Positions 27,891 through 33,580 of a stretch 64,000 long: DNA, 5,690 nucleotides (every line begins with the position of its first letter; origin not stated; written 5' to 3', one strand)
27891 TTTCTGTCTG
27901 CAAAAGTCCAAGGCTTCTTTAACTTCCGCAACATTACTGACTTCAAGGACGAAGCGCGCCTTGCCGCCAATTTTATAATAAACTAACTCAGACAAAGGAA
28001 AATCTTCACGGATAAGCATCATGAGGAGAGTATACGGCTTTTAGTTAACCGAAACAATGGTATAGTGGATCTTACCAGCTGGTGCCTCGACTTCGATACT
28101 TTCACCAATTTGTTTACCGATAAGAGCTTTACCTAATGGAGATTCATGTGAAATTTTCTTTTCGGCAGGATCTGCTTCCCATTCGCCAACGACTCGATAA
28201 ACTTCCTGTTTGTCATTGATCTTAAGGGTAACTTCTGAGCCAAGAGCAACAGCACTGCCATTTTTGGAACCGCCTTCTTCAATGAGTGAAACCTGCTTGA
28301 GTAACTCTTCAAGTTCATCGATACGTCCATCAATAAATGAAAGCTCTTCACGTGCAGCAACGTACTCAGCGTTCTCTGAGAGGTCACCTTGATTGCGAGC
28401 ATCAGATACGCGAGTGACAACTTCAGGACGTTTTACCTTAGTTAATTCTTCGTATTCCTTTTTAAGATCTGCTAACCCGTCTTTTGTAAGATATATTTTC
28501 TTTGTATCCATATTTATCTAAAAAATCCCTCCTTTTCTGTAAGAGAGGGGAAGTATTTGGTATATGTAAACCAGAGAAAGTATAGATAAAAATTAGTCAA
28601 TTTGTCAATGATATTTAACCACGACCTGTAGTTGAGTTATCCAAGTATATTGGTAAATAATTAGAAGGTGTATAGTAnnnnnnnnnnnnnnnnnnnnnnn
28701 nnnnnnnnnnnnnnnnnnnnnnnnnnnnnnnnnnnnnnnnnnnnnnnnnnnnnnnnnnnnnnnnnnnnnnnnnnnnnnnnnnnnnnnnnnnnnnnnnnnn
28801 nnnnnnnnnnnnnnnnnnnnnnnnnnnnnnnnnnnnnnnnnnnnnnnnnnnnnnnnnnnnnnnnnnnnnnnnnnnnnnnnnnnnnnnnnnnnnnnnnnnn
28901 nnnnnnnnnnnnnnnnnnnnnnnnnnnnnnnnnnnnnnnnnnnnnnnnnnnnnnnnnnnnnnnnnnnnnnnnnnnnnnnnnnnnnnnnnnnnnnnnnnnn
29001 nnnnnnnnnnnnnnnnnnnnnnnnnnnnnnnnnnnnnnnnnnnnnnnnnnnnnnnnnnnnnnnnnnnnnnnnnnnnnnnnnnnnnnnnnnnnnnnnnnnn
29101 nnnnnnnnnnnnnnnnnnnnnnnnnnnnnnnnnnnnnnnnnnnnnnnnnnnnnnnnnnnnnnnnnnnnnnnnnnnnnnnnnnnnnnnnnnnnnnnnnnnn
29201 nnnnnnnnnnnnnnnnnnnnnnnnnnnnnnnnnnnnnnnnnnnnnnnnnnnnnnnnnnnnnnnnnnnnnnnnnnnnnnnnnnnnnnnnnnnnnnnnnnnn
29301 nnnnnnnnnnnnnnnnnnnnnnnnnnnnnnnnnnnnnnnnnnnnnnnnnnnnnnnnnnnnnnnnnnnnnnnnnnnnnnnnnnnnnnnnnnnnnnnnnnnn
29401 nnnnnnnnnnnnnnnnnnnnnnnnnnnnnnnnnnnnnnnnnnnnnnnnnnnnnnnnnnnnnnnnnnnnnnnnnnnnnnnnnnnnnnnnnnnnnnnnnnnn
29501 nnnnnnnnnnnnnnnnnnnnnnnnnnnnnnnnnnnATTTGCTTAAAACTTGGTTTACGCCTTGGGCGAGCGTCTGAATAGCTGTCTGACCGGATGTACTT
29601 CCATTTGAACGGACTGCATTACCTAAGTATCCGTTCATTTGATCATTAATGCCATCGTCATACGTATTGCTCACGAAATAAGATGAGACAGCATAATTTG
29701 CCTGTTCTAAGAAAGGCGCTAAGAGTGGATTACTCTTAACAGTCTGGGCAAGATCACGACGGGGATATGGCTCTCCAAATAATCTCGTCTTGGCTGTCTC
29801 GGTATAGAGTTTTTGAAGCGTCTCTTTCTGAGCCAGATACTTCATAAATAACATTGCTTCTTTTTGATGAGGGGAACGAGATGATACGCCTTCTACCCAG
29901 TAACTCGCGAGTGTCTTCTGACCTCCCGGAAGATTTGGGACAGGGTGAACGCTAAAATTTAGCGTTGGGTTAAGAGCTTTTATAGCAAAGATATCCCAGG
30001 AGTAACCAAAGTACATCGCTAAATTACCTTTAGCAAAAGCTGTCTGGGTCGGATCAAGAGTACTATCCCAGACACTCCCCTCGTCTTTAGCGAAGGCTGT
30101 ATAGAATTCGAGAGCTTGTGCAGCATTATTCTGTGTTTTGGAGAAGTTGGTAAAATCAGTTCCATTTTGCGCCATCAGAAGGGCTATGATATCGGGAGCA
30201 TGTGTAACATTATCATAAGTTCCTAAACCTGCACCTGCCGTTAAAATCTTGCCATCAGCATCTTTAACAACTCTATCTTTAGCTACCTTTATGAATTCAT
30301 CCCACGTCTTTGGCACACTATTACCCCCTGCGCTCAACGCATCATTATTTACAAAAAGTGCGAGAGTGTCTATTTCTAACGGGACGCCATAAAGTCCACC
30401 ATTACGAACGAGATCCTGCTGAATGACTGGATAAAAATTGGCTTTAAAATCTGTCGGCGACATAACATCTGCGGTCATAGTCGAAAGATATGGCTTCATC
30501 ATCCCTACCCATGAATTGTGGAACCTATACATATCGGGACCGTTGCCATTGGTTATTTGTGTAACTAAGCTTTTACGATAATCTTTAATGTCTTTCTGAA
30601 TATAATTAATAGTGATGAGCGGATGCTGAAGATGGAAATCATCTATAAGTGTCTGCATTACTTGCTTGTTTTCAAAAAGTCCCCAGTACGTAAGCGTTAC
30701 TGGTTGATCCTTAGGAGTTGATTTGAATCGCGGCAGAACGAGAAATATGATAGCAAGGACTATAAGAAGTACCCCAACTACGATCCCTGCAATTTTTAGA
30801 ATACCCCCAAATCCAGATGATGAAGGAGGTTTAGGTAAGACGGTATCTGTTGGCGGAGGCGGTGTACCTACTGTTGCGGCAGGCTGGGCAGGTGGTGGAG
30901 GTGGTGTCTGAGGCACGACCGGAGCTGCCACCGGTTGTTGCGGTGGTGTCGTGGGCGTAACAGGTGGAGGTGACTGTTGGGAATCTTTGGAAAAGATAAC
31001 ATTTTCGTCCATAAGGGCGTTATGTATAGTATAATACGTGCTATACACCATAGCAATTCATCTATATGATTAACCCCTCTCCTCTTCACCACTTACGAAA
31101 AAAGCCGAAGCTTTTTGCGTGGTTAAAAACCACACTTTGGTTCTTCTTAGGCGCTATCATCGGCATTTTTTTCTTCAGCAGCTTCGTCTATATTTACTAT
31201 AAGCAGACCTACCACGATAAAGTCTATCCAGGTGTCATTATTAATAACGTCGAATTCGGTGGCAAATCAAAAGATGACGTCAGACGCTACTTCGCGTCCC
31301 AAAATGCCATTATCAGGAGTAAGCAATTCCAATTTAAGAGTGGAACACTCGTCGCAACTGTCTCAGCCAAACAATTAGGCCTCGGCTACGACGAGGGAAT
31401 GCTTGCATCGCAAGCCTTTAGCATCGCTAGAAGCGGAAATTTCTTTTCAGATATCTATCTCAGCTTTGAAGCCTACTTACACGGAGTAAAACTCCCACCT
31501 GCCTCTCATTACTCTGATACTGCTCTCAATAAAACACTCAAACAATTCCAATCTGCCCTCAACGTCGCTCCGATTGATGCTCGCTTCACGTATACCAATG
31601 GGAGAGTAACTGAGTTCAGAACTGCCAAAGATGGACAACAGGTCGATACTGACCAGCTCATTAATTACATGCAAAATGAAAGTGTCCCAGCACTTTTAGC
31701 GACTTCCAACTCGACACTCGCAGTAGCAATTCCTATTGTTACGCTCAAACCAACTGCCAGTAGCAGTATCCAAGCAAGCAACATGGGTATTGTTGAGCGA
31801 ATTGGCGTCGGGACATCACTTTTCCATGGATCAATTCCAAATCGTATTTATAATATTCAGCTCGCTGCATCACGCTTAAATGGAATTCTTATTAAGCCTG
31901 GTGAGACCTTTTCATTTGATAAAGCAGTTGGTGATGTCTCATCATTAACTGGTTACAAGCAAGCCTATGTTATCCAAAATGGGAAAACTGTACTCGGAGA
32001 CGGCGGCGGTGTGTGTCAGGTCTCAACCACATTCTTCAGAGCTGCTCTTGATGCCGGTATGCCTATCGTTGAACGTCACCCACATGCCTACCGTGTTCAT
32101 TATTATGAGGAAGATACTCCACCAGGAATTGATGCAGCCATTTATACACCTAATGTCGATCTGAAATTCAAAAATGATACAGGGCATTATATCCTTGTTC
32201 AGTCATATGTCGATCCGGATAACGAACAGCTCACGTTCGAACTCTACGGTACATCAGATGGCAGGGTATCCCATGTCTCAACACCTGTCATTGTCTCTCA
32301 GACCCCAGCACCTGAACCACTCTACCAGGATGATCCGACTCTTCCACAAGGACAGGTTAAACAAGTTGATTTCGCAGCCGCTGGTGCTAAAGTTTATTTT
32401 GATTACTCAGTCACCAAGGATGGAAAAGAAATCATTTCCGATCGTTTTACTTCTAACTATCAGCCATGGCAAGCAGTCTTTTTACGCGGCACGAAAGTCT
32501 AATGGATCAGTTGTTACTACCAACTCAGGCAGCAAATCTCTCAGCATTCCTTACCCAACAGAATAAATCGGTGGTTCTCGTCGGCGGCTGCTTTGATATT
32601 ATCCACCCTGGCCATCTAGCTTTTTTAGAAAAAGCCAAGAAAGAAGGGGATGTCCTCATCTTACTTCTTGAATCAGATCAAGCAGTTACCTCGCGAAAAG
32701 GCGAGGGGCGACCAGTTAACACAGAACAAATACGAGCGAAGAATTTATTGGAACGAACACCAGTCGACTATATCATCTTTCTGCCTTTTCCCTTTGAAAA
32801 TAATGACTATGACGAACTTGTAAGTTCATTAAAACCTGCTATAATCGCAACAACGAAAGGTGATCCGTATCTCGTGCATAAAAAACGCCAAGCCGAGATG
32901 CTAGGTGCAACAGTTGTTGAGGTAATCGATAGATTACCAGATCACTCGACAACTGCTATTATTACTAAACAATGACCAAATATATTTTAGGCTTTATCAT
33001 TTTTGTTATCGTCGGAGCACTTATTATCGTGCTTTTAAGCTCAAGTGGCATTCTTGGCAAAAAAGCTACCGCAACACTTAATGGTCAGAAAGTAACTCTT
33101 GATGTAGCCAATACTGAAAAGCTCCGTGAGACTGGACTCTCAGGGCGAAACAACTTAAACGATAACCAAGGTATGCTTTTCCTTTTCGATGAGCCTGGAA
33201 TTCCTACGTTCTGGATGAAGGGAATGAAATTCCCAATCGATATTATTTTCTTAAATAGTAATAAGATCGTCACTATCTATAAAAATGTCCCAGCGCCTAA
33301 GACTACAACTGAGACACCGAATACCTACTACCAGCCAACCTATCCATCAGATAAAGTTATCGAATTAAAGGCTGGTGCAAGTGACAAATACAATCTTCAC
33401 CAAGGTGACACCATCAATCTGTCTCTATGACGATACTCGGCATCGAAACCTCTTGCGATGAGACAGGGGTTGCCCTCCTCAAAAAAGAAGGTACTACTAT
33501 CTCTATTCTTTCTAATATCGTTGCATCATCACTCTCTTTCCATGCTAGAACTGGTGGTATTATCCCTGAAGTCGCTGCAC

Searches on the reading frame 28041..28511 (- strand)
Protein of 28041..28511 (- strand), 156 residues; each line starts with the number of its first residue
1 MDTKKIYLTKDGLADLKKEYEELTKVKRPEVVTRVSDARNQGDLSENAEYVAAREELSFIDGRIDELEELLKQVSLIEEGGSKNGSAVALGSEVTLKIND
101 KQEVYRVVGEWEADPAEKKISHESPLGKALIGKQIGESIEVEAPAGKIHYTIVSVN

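Call 9: search_protein_families(library=pfam, proteins=[window:28041-28511:-], max_evalue=0.001)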
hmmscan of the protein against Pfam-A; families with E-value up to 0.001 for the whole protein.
window:28041-28511:- (156 aa): 2 families
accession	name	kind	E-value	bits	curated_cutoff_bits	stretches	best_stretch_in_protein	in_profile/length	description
PF03449.20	GreA_GreB_N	-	1.2e-26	93.1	24.5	1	6-74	1-69/71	Transcription elongation factor, N-terminal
PF01272.25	GreA_GreB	-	1.4e-25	89.5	26.9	1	86-156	4-76/77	Transcription elongation factor, GreA/GreB, C-term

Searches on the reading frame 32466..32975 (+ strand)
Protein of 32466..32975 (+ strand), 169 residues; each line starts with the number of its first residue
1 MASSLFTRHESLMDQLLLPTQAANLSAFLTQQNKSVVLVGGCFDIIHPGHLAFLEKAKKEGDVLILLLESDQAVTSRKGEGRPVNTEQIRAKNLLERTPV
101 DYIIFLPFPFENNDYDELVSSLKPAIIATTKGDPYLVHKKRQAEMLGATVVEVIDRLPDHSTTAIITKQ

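Call 9: search_protein_families(library=pfam, proteins=[window:32466-32975:+], max_evalue=0.001)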
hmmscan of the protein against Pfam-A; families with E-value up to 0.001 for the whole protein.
window:32466-32975:+ (169 aa): 2 families
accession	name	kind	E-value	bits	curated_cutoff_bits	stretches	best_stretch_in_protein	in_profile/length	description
PF01467.32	CTP_transf_like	-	8.1e-13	49.2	21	1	38-145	1-93/133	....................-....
PF06574.18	FAD_syn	-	0.00062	20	27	0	31-109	3-86/158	FAD synthetase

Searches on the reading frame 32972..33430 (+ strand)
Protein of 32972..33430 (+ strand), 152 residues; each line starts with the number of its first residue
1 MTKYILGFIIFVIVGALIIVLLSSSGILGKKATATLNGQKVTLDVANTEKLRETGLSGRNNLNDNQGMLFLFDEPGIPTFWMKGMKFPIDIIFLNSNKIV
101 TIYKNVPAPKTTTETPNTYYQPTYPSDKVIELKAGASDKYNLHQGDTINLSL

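Call 9: search_protein_families(library=pfam, proteins=[window:32972-33430:+], max_evalue=0.001)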
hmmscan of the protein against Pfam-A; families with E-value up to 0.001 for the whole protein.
window:32972-33430:+ (152 aa): 1 family
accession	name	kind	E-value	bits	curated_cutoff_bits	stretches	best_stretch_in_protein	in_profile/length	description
PF02643.20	DUF192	-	4.5e-27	94.5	27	1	42-149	2-95/96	Uncharacterized ACR, COG1430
